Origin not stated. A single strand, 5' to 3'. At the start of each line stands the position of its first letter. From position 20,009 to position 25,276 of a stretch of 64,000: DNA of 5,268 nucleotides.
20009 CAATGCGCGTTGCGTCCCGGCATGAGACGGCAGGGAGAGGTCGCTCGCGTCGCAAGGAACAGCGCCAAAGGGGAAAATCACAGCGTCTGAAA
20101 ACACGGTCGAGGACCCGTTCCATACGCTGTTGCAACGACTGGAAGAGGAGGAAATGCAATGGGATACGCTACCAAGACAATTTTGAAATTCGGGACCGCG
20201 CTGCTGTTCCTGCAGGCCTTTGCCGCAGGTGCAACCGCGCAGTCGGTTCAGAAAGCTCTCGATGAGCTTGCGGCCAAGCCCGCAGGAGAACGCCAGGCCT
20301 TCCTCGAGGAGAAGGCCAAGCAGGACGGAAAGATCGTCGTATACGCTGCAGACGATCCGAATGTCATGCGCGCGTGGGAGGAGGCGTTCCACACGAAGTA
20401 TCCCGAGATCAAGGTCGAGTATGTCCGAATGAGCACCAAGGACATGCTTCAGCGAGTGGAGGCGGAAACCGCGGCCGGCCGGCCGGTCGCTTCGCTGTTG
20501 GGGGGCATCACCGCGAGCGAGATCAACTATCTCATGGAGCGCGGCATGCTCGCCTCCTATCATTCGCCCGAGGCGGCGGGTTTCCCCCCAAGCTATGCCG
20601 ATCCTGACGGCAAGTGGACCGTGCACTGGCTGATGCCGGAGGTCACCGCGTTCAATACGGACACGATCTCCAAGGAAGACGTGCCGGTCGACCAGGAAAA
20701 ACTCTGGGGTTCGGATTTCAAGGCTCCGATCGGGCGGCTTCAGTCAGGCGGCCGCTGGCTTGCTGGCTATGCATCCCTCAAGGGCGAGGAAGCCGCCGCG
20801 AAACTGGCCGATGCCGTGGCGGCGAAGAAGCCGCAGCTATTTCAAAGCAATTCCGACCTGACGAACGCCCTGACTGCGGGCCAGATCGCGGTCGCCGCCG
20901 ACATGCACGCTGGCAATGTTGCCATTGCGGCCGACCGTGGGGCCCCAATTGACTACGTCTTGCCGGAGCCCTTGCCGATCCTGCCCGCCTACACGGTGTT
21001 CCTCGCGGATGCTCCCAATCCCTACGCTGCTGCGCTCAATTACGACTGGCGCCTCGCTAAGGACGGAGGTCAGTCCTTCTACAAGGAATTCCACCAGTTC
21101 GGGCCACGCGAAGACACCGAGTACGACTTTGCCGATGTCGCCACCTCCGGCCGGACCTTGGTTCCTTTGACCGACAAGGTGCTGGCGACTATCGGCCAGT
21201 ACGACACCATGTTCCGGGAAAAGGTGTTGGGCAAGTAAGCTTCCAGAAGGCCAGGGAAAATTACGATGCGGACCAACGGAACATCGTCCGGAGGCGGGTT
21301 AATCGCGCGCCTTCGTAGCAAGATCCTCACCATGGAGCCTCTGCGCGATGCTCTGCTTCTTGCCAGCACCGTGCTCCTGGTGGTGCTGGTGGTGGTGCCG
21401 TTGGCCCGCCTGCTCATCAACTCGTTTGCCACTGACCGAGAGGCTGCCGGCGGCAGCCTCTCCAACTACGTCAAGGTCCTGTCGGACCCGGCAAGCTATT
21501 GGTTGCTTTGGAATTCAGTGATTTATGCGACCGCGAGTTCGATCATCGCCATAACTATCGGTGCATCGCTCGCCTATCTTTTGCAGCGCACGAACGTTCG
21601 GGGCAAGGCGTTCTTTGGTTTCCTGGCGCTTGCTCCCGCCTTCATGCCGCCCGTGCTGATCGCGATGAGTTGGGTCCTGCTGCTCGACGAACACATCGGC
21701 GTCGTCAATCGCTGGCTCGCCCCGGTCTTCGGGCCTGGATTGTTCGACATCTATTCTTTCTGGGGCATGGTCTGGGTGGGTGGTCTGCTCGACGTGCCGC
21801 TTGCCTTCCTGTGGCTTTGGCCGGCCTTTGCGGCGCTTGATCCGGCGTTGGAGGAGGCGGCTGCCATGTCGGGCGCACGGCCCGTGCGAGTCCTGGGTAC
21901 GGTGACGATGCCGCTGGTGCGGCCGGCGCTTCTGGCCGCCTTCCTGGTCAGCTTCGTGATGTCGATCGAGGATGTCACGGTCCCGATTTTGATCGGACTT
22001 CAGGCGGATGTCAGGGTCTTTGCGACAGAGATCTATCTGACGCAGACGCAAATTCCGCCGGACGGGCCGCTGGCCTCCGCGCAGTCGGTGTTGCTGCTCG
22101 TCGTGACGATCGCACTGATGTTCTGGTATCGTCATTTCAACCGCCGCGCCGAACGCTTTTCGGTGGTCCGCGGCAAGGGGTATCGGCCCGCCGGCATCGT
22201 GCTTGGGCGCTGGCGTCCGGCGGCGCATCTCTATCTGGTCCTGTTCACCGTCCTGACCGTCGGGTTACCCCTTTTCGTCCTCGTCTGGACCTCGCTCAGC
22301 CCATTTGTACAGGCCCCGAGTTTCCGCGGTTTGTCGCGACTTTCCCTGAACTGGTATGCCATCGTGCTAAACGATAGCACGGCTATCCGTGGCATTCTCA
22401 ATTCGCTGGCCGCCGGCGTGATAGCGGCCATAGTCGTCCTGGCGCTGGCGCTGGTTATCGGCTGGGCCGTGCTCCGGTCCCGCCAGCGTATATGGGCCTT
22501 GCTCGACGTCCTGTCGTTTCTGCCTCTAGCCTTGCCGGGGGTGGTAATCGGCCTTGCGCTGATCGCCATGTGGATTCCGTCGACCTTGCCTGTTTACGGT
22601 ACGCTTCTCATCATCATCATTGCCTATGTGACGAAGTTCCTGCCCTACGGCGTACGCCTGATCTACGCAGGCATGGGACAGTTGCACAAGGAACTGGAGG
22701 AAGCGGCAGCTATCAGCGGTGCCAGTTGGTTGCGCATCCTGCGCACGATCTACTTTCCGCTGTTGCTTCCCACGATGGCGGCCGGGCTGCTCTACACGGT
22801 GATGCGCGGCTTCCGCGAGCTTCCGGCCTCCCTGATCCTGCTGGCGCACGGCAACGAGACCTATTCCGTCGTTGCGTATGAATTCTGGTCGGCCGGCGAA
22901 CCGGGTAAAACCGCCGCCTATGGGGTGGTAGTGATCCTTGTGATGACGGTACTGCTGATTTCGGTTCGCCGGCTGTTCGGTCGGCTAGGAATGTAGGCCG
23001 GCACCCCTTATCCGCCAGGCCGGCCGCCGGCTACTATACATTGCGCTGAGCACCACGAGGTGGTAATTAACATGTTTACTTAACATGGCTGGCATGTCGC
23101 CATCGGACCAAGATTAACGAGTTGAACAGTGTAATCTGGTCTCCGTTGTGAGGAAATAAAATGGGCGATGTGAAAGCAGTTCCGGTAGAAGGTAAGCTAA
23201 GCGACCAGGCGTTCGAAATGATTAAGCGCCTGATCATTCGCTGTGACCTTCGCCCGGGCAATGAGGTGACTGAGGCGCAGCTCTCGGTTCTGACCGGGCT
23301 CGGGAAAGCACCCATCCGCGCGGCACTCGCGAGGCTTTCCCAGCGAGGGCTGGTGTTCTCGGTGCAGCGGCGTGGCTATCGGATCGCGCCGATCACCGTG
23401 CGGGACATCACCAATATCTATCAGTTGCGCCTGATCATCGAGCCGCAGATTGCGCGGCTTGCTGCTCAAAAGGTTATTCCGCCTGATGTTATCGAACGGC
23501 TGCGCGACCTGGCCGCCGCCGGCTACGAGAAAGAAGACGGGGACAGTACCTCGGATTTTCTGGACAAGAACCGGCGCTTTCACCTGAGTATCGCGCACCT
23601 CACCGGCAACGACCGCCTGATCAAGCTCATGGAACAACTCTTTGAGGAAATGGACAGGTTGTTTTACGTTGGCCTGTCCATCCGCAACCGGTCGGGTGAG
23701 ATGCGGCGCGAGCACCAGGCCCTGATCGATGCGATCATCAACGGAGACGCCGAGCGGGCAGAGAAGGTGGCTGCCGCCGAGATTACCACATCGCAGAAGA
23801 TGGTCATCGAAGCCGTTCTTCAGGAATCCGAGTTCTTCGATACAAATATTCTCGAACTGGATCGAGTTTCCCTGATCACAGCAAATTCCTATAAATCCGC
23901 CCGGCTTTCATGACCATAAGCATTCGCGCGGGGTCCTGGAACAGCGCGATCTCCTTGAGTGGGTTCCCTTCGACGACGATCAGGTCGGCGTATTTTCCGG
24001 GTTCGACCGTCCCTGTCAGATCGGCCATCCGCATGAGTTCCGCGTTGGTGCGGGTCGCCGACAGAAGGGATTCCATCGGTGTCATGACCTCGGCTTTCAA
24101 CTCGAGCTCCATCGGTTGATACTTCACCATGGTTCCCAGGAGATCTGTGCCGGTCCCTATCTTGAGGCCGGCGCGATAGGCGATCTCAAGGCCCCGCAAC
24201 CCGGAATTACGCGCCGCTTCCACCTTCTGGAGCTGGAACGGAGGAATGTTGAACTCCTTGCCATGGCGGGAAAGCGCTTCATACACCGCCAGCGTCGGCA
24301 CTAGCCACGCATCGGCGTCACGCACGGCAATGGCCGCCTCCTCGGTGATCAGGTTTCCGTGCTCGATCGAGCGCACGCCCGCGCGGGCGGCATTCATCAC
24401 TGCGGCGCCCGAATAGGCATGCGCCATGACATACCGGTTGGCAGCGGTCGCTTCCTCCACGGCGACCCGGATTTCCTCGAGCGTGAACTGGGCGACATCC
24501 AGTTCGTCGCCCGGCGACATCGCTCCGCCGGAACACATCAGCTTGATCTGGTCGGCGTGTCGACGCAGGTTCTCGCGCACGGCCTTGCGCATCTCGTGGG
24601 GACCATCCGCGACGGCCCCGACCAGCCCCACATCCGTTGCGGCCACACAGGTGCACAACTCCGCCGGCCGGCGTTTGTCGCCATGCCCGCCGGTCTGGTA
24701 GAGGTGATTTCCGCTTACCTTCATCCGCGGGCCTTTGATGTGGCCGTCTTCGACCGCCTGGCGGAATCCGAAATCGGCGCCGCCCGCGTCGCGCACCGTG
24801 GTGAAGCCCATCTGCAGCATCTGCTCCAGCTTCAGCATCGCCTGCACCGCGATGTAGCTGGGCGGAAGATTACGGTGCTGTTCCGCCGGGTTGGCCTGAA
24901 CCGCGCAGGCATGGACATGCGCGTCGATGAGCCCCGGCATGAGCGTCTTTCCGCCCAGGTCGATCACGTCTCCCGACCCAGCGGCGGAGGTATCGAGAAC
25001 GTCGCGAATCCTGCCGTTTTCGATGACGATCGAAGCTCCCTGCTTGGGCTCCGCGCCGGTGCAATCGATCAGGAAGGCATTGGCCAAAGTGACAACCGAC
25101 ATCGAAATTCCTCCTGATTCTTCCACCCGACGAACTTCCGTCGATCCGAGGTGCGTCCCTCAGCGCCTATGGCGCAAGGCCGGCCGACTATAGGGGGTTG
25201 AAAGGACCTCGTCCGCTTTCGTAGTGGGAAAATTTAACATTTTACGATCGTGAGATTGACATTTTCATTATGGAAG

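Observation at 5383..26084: About 20 kb block of family-level-only enzymes that looks like one regulon of unknown substrate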

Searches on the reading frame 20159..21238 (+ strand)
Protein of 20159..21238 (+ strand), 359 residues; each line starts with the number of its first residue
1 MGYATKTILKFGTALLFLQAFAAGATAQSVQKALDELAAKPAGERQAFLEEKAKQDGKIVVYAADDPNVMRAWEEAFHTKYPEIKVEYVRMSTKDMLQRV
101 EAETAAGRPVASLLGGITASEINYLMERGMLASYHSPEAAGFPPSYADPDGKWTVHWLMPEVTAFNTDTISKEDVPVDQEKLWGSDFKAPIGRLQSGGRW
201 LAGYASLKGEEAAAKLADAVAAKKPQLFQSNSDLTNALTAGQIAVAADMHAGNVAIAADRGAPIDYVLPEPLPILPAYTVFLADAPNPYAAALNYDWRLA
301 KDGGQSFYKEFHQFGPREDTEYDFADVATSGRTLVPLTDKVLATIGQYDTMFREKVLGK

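Call 4: search_protein_families(library=pfam, proteins=[window:20159-21238:+])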
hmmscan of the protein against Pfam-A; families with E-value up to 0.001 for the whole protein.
window:20159-21238:+ (359 aa): 2 families
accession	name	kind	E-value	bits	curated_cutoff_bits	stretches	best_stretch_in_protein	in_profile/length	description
PF13416.11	SBP_bac_8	-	2.3e-05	24.8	27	1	75-271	4-214/279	Bacterial extracellular solute-binding protein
PF13343.11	SBP_bac_6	-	4.7e-05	23.4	24.6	1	124-271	23-176/245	Bacterial extracellular solute-binding protein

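Call 6: search_protein_families(library=ncbifam, proteins=[window:20159-21238:+], max_evalue=0.00001)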
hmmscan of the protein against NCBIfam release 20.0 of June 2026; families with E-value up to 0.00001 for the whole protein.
window:20159-21238:+ (359 aa): 1 family
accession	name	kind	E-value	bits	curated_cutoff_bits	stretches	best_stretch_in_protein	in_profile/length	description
TIGR03261.1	phnS2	equivalog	9.6e-14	51.2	392.75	1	51-270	16-241/334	putative 2-aminoethylphosphonate ABC transporter substrate-binding protein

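Call 87: search_solved_structures(query=window:20159-21238:+, max_evalue=1)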
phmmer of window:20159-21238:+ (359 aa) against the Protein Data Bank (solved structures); distinct sequences matched with E-value up to 1: 21.
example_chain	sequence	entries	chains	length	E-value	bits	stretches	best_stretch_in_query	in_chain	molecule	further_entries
7f6n_A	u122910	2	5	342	2.3e-12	50.1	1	40-183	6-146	Iron ABC transporter, periplasmic iron-binding protein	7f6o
7f6u_A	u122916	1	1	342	5.3e-12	48.9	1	40-183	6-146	Iron ABC transporter, periplasmic iron-binding protein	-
7f6r_A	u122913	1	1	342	5.8e-12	48.7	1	40-183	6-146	Iron ABC transporter, periplasmic iron-binding protein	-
7f6q_A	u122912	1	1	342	5.8e-12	48.7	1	40-183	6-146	Iron ABC transporter, periplasmic iron-binding protein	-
7f6e_A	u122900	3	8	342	5.9e-12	48.7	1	40-183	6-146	Iron ABC transporter, periplasmic iron-binding protein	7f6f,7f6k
7f6t_A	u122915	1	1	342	6e-12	48.7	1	40-183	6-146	Iron ABC transporter, periplasmic iron-binding protein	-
7f6s_A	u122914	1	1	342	7.3e-12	48.4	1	40-182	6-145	Iron ABC transporter, periplasmic iron-binding protein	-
7f6p_A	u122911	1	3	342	7.7e-11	45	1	40-183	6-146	Iron ABC transporter, periplasmic iron-binding protein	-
8x1a_B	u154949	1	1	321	1.7e-07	34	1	55-347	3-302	Iron(III) ABC transporter, periplasmic iron-compound-binding protein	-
7w3w_A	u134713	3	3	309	5.4e-06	29.1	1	81-246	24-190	Iron-utilization periplasmic protein | Ferric iron ABC transporter iron-binding protein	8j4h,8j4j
4r72_A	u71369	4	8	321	8.5e-06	28.5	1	56-312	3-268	ABC-type Fe3+ transport system, periplasmic component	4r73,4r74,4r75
6hhb_A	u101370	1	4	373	0.00011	24.8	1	47-190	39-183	ABC-type Fe3+ transport system, periplasmic component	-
6fjl_A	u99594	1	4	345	0.00019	24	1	50-190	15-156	ABC-type Fe3+ transport system, periplasmic component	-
1xvx_A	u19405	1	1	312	0.00021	23.9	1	55-246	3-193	YfuA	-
6wce_A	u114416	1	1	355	0.0013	21.3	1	53-270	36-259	Pyridoxal-5-phosphate binding protein A (P5PA)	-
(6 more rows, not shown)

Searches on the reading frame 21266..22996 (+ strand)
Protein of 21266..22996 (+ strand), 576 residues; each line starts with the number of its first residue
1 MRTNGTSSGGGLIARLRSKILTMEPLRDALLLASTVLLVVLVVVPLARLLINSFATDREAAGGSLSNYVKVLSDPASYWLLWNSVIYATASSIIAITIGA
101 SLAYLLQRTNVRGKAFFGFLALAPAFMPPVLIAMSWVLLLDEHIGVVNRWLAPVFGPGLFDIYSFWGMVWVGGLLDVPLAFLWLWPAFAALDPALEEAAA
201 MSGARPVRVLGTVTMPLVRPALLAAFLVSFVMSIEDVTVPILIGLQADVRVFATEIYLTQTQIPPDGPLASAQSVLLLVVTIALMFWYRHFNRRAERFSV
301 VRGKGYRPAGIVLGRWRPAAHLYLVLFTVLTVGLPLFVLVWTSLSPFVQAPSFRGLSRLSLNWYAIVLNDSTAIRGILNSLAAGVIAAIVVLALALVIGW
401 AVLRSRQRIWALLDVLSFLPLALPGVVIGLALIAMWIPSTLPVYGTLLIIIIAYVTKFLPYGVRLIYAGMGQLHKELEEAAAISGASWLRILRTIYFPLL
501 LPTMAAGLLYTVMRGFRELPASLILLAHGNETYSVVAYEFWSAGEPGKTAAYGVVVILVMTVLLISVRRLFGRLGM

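Call 4: search_protein_families(library=pfam, proteins=[window:21266-22996:+])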
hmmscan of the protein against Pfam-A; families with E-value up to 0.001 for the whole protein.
window:21266-22996:+ (576 aa): 1 family
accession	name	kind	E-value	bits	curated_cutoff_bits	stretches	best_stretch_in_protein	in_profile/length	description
PF00528.27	BPD_transp_1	-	1.3e-20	74.3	26.4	2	398-570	8-178/184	Binding-protein-dependent transport system inner membrane component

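Call 6: search_protein_families(library=ncbifam, proteins=[window:21266-22996:+], max_evalue=0.00001)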
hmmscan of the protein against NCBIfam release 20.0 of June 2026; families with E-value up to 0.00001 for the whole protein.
window:21266-22996:+ (576 aa): 23 families
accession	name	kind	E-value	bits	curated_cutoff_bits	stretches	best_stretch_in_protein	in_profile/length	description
TIGR03262.1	PhnU2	equivalog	2.1e-53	181.8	593.25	1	29-565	5-527/546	putative 2-aminoethylphosphonate ABC transporter permease subunit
TIGR02141.1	modB_ABC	equivalog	2.6e-31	108.9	182.6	2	84-294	3-208/208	molybdate ABC transporter permease subunit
NF011624.0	PRK15050.1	equivalog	2.7e-30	105.5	247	2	29-297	26-291/297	2-aminoethylphosphonate ABC transporter permease subunit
TIGR01581.1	Mo_ABC_porter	hypoth_equivalog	1.6e-29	103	210.3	2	65-284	7-222/225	ABC transporter permease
NF007047.0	PRK09500.1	equivalog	9.4e-28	97.5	326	2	331-566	17-247/257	spermidine/putrescine ABC transporter permease PotC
NF006939.0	PRK09421.1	equivalog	1.6e-27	96.4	262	2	83-283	14-212/230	molybdate ABC transporter permease subunit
TIGR00969.1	3a0106s02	subfamily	1e-26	94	240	2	30-292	19-270/272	sulfate ABC transporter permease subunit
NF040839.1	tungstate_WtpB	equivalog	8.4e-26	91.1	340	2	29-289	4-245/251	tungstate ABC transporter permease WtpB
TIGR02139.1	permease_CysT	equivalog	1.7e-23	83.6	246.1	2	359-528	34-212/265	sulfate ABC transporter permease subunit CysT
TIGR03226.1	PhnU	equivalog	4.2e-23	82.3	283.45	2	30-296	45-308/311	2-aminoethylphosphonate ABC transporter permease subunit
TIGR03255.1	PhnV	equivalog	1.5e-20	74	358.7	1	327-575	23-269/270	2-aminoethylphosphonate ABC transport system, membrane component PhnV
NF008208.0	PRK10971.1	equivalog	8.6e-20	71.4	415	2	355-575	38-271/277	sulfate/thiosulfate ABC transporter permease CysT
NF007889.0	PRK10592.1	equivalog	1.3e-17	64.3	476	2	36-289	17-263/281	putrescine ABC transporter permease PotI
NF043074.1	MMSYN1_0196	equivalog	3.2e-16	59.5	350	2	315-569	9-260/277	spermidine/putrescine ABC transporter permease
NF007044.0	PRK09497.1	equivalog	1.4e-15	57.5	348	1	29-293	10-276/285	spermidine/putrescine ABC transporter permease PotB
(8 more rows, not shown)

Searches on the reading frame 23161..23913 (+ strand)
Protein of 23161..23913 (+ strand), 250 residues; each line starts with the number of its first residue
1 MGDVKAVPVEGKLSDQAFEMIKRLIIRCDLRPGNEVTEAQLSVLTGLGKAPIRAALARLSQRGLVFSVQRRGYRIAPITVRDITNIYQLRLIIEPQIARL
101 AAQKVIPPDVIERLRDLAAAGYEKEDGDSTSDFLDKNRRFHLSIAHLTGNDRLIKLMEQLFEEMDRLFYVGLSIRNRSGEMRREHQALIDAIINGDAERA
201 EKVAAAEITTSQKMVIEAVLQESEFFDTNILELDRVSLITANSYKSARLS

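Call 4: search_protein_families(library=pfam, proteins=[window:23161-23913:+])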
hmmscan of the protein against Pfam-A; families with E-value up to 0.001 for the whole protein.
window:23161-23913:+ (250 aa): 2 families
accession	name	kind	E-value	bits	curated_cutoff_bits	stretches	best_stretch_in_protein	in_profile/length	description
PF07729.17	FCD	-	3e-25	89.5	24.3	1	86-205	2-120/125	FCD domain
PF00392.27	GntR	-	1e-11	44.7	27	1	13-75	1-64/64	Bacterial regulatory proteins, gntR family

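Call 6: search_protein_families(library=ncbifam, proteins=[window:23161-23913:+], max_evalue=0.00001)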
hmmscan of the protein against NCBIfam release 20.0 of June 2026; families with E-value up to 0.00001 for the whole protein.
window:23161-23913:+ (250 aa): 7 families
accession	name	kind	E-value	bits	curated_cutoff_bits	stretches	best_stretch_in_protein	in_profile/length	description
TIGR03338.1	phnR_burk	equivalog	7.5e-26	91.1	271.5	1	19-212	18-210/212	phosphonate utilization associated transcriptional regulator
NF008576.0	PRK11534.1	equivalog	1.2e-19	70.8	218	1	16-216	11-218/225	DNA-binding transcriptional regulator CsiR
NF003011.0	PRK03837.1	subfamily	2.5e-17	63.3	260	1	81-213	102-231/241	transcriptional regulator NanR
NF007741.0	PRK10421.1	equivalog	6.7e-13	48.6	311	1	86-209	101-227/262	transcriptional regulator LldR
NF008504.0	PRK11414.1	equivalog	1.4e-10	41.2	225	1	22-208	21-207/221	GntR family transcriptional regulator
NF007442.0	PRK09990.1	equivalog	6e-10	39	301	1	12-223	10-243/256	transcriptional regulator GlcC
NF007588.0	PRK10225.1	equivalog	6.9e-06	25.5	442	0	20-205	17-220/257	Uxu operon transcriptional regulator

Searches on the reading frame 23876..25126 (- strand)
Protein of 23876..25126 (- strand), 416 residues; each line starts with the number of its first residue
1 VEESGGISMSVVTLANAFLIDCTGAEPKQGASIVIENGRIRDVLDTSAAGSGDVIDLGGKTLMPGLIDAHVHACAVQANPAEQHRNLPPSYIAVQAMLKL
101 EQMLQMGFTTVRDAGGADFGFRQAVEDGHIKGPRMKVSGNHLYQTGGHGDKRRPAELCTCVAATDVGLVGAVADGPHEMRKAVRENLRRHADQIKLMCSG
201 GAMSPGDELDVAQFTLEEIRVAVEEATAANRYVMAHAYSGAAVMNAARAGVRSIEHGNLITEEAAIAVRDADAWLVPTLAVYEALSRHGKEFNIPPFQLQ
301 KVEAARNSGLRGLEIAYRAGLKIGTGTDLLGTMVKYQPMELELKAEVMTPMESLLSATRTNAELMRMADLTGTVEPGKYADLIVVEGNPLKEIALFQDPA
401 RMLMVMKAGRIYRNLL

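Call 4: search_protein_families(library=pfam, proteins=[window:23876-25126:-])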
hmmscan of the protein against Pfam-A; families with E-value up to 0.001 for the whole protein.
window:23876-25126:- (416 aa): 2 families
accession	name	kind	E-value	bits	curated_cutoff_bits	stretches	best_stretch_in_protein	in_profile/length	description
PF01979.26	Amidohydro_1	-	2.8e-43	148.9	25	1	61-411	1-344/345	Amidohydrolase family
PF07969.17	Amidohydro_3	-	1.9e-14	54.4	29.7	2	53-80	1-28/472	Amidohydrolase family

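Call 6: search_protein_families(library=ncbifam, proteins=[window:23876-25126:-], max_evalue=0.00001)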
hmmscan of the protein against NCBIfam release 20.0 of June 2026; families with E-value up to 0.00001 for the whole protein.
window:23876-25126:- (416 aa): 24 families
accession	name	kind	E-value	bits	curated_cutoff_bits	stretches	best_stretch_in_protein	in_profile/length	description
NF051886.1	XaaProDiPepCaul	equivalog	1.5e-74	251.4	500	1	20-413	8-398/398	Xaa-Pro dipeptidase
NF006056.0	PRK08204.1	subfamily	4.4e-12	45.5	391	1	29-73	23-67/449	hypothetical protein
TIGR02318.1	phosphono_phnM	equivalog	6.7e-11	41.7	390.55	1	32-114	17-94/376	phosphonate metabolism protein PhnM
TIGR01224.1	hutI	equivalog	1.1e-10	40.9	298.15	0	339-410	305-376/377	imidazolonepropionase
NF006679.0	PRK09228.1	subfamily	1.3e-10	40.6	351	0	323-391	316-391/433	guanine deaminase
TIGR02967.1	guan_deamin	equivalog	2.5e-10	39.9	375.4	0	320-387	288-362/401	guanine deaminase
NF006055.0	PRK08203.1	equivalog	6.2e-10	38.2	532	0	26-74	22-72/455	8-oxoguanine deaminase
NF004636.0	PRK05985.1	subfamily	1.6e-09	37.1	408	0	28-73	15-61/398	amidohydrolase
NF006689.0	PRK09237.1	equivalog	2.7e-09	36.1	371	1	14-117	7-95/383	amidohydrolase/deacetylase family metallohydrolase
NF009060.0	PRK12394.1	equivalog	3.1e-09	36.1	442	0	15-76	8-68/381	metallo-dependent hydrolase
NF011989.0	PRK15446.2-5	equivalog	3.9e-09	35.8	565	1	28-81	18-71/385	alpha-D-ribose 1-methylphosphonate 5-triphosphate diphosphatase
NF005557.0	PRK07228.1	equivalog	4e-09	35.7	522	0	29-75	20-67/445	5'-deoxyadenosine deaminase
NF011990.0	PRK15446.2-6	subfamily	9.3e-09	34.5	233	0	30-83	19-76/390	alpha-D-ribose 1-methylphosphonate 5-triphosphate diphosphatase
NF004701.0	PRK06038.1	equivalog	1.9e-08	33.5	609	1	14-74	8-67/432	N-ethylammeline chlorohydrolase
NF011984.0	PRK15446.1-5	equivalog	2.9e-08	32.9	260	1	13-114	5-98/379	alpha-D-ribose 1-methylphosphonate 5-triphosphate diphosphatase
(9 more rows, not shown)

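Call 88: search_solved_structures(query=window:23876-25126:-, max_evalue=0.00001)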
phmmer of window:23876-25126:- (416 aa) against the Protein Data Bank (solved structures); distinct sequences matched with E-value up to 0.00001: 24.
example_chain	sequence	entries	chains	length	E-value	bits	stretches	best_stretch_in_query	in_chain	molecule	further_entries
3mkv_A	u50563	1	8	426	1.9e-103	349.9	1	9-414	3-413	PUTATIVE AMIDOHYDROLASE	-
3feq_A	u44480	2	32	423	2.9e-95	323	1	9-412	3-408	PUTATIVE AMIDOHYDROLASE | PROLIDASE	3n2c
9kov_A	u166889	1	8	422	7.8e-54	186.6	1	12-413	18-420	trum-mut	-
4c5y_A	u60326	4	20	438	7.4e-48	166.9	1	61-413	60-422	OCHRATOXINASE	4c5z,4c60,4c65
8ihq_A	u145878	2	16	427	1.6e-47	165.8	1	19-413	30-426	Amidohydrolase family protein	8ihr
8ihs_A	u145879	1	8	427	6.9e-47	163.8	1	19-413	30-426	Amidohydrolase family protein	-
9l36_A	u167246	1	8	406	7.4e-47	163.6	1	19-413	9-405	Amidohydrolase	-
8j85_A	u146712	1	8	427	9.7e-47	163.3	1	19-413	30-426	Amidohydrolase family protein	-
2qs8_A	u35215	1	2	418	2.4e-45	158.7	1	18-412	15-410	Xaa-Pro Dipeptidase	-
3mtw_A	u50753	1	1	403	8.1e-43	150.3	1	15-411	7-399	L-Arginine carboxypeptidase Cc2672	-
8yag_A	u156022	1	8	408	2.4e-42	148.8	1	31-413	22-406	Imidazolonepropionase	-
9l2o_B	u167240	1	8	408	9.2e-42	146.9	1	31-413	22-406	Imidazolonepropionase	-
8yak_A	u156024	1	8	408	1.4e-41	146.3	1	31-413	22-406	Imidazolonepropionase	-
3be7_A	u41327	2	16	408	3e-40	141.9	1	31-413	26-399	Zn-dependent arginine carboxypeptidase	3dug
9l6p_A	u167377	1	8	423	1.1e-39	140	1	31-413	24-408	LlADH-WT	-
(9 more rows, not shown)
